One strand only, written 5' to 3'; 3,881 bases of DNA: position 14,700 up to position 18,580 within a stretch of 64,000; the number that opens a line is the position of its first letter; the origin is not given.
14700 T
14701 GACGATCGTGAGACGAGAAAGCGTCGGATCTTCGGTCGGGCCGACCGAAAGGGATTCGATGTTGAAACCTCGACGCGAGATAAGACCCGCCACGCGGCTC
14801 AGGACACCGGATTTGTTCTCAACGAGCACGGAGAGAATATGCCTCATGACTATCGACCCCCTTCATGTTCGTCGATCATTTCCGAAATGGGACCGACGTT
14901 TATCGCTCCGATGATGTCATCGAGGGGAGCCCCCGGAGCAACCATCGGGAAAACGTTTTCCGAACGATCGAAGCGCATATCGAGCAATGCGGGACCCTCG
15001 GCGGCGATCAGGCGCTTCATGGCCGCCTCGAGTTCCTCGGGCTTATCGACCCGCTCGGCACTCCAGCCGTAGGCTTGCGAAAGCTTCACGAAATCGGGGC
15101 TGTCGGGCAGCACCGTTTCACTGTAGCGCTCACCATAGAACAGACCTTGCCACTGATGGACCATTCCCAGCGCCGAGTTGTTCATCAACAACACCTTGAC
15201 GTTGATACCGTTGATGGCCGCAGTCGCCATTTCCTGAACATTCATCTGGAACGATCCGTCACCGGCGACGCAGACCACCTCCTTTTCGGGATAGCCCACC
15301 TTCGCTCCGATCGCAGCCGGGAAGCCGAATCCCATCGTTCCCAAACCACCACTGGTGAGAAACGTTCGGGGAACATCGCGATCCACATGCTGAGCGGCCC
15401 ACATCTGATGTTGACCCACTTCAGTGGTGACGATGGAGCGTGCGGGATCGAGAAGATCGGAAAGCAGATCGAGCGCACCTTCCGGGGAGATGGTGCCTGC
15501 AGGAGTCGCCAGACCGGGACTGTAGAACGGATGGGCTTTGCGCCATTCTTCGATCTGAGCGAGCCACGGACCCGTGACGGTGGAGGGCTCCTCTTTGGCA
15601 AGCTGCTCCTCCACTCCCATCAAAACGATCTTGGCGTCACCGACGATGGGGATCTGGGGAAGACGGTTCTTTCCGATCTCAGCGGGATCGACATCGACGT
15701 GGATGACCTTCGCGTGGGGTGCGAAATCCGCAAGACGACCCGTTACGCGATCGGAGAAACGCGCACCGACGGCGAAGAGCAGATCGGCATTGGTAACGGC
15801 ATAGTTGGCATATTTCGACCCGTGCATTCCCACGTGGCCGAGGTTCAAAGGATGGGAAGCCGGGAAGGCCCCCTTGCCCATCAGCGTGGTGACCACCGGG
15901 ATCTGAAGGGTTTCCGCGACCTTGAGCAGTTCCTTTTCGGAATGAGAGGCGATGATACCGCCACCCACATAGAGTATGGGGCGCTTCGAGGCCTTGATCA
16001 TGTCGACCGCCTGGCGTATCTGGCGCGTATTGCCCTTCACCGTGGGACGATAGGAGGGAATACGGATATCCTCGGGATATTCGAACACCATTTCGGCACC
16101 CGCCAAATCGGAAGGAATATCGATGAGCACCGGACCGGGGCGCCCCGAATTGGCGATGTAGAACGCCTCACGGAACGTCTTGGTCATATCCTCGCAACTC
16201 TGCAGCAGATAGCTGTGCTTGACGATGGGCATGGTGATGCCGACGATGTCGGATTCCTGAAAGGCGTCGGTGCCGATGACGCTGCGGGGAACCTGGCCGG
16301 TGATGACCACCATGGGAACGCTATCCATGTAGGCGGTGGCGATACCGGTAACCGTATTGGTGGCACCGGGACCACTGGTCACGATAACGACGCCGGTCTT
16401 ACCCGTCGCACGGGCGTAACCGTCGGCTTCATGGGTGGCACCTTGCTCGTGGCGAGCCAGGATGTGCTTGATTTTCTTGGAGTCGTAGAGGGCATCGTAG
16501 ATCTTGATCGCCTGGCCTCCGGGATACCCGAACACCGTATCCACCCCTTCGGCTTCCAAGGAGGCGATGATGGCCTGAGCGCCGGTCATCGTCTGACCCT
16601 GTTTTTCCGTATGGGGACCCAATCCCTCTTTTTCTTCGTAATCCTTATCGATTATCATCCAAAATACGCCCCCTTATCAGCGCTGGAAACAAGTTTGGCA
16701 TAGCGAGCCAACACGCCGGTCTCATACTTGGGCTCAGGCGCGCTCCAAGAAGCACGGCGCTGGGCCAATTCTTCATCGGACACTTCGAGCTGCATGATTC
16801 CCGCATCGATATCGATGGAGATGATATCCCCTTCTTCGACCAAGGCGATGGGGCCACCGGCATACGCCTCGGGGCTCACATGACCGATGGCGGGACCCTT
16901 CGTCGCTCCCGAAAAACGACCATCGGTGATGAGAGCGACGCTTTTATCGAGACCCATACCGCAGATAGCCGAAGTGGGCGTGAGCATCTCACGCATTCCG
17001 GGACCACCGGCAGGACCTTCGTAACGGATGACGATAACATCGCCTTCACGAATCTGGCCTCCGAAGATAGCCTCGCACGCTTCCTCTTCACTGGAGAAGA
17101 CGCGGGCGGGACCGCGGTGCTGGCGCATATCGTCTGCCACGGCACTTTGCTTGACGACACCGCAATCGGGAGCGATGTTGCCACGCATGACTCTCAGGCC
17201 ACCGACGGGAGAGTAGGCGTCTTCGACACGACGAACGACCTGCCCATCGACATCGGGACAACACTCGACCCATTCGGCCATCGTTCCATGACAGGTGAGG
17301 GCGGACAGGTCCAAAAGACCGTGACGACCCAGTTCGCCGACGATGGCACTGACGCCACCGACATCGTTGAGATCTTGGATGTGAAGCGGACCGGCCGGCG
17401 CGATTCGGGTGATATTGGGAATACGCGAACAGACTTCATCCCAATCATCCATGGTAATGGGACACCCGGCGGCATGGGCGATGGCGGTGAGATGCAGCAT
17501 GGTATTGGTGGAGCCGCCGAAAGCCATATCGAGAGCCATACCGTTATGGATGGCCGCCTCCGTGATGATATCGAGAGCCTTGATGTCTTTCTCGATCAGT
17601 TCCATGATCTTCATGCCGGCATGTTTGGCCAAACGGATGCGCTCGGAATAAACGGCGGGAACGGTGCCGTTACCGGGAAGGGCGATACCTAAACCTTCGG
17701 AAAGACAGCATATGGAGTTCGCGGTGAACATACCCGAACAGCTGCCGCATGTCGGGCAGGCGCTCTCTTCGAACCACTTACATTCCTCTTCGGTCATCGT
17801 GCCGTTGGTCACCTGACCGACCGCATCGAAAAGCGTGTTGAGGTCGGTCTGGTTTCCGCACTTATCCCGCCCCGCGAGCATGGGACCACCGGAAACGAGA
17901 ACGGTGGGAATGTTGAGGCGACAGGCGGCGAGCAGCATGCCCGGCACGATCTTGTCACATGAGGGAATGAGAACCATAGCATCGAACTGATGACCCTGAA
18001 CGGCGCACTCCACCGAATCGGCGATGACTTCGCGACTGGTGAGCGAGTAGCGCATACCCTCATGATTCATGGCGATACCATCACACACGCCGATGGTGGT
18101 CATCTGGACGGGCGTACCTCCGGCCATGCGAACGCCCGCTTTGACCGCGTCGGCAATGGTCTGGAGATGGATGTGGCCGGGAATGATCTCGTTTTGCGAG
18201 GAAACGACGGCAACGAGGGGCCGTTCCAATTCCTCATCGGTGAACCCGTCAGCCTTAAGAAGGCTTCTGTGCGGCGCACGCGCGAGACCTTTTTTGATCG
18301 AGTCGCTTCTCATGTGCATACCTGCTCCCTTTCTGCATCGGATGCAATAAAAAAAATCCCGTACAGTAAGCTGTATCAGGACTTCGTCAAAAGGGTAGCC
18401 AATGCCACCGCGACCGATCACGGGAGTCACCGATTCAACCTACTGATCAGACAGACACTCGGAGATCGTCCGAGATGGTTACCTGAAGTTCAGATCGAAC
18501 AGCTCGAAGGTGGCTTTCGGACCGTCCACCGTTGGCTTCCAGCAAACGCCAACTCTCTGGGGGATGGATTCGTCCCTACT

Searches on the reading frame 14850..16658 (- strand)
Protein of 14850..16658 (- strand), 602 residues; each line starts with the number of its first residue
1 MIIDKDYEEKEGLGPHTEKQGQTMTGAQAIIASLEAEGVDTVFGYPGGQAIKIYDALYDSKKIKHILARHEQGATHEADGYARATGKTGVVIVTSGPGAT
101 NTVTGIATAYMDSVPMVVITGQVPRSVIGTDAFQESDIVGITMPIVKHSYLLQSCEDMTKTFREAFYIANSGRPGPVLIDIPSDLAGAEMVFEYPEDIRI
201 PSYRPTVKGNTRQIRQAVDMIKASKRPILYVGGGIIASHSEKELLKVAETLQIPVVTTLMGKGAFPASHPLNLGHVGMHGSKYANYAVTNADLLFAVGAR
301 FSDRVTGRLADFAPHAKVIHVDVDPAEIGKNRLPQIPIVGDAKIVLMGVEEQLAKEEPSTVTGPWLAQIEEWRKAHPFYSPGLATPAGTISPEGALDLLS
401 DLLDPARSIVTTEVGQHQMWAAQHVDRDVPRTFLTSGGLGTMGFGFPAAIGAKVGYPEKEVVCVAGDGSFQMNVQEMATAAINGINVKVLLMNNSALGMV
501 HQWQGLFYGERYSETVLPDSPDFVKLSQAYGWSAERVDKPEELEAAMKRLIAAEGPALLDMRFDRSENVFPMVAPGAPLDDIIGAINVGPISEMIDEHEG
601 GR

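Call 74: search_protein_families(library=ncbifam, proteins=[window:14850-16658:-], max_evalue=1e-10)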
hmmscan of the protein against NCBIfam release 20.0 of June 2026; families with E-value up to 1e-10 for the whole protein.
window:14850-16658:- (602 aa): 52 families (the best 25 are shown)
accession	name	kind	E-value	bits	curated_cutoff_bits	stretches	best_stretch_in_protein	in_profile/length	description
TIGR00118.1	acolac_lg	equivalog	1.3e-248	826.1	538.35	1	24-584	1-555/557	biosynthetic-type acetolactate synthase large subunit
NF004710.0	PRK06048.1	equivalog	2.9e-244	811.7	976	1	20-584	4-558/561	acetolactate synthase large subunit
NF005651.0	PRK07418.1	subfamily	1.1e-231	770.4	942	1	16-588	11-584/617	acetolactate synthase large subunit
NF005860.0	PRK07789.1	equivalog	1.9e-225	749.8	881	1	15-595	25-610/615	acetolactate synthase large subunit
NF004919.0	PRK06276.1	equivalog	1.5e-224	746.6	866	1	24-590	1-564/582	acetolactate synthase large subunit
NF006319.0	PRK08527.1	equivalog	3.3e-210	699.3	905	1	23-583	3-558/565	acetolactate synthase large subunit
NF005228.0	PRK06725.1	equivalog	5.2e-209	695.1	991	1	18-583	10-565/571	acetolactate synthase large subunit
NF005824.0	PRK07710.1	equivalog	4.4e-208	692.2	976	1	18-584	11-569/573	acetolactate synthase large subunit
NF006524.0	PRK08978.1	equivalog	1.1e-207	690.7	738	1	24-582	1-543/548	acetolactate synthase 2 catalytic subunit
NF005058.0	PRK06466.1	equivalog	1.4e-202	674.2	951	1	23-579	3-563/574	acetolactate synthase 3 large subunit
NF006581.0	PRK09107.1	equivalog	2.5e-199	663.4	974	1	18-583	5-573/595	acetolactate synthase 3 large subunit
NF006016.1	PRK08155.1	equivalog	1.3e-192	641.2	870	1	23-584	2-553/554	acetolactate synthase large subunit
NF006525.0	PRK08979.1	equivalog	1.1e-190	634.9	1084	1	23-582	3-564/572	acetolactate synthase 3 large subunit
NF005584.0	PRK07282.1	equivalog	1.1e-189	631.7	970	1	22-584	8-561/566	acetolactate synthase large subunit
NF005409.0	PRK06965.1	equivalog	1.8e-188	627.7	1035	1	17-581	14-579/587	acetolactate synthase 3 catalytic subunit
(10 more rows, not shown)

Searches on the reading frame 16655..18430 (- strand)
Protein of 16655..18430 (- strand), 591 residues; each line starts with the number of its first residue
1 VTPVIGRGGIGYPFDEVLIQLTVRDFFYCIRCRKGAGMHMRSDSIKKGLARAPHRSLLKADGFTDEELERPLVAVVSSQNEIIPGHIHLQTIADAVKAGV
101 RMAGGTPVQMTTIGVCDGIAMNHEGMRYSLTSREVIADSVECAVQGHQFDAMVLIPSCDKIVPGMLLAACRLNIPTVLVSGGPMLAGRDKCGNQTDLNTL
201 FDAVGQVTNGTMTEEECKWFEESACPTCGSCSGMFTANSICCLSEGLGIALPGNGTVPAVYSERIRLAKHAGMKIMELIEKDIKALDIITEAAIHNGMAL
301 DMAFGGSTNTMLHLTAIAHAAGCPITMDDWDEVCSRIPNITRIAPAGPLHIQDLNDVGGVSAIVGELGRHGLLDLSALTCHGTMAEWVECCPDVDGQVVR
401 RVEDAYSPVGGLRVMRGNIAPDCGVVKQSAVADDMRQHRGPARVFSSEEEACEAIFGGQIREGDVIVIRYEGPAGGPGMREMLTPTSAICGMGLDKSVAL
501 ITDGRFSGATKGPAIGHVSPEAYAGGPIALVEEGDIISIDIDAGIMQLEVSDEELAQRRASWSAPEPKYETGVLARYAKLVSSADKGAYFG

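Call 74: search_protein_families(library=ncbifam, proteins=[window:16655-18430:-], max_evalue=1e-10)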
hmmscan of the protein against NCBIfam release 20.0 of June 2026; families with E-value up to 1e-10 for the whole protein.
window:16655-18430:- (591 aa): 8 families
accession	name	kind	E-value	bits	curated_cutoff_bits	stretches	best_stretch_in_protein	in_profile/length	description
NF002068.0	PRK00911.1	subfamily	3.7e-236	785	644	1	39-589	4-554/559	dihydroxy-acid dehydratase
TIGR00110.1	ilvD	equivalog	1.5e-227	756.5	618.15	1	53-588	1-539/543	dihydroxy-acid dehydratase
NF009103.0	PRK12448.1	equivalog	8.9e-177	589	710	2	39-385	3-358/616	dihydroxy-acid dehydratase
NF004784.0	PRK06131.1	subfamily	7.3e-132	440.7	539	1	47-590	19-560/576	dihydroxy-acid dehydratase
NF009560.0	PRK13017.1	subfamily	3.2e-117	392.2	684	1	58-590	32-575/595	dihydroxy-acid dehydratase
NF009559.0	PRK13016.1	equivalog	6.3e-117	391.2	882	1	51-590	23-561/578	L-arabinonate dehydratase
TIGR01196.1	edd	equivalog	2.9e-82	276.8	708.25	1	69-588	63-597/601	phosphogluconate dehydratase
TIGR03432.1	yjhG_yagF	hypoth_equivalog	4e-72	243.2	808.15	2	85-384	82-383/640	YjhG/YagF family D-xylonate dehydratase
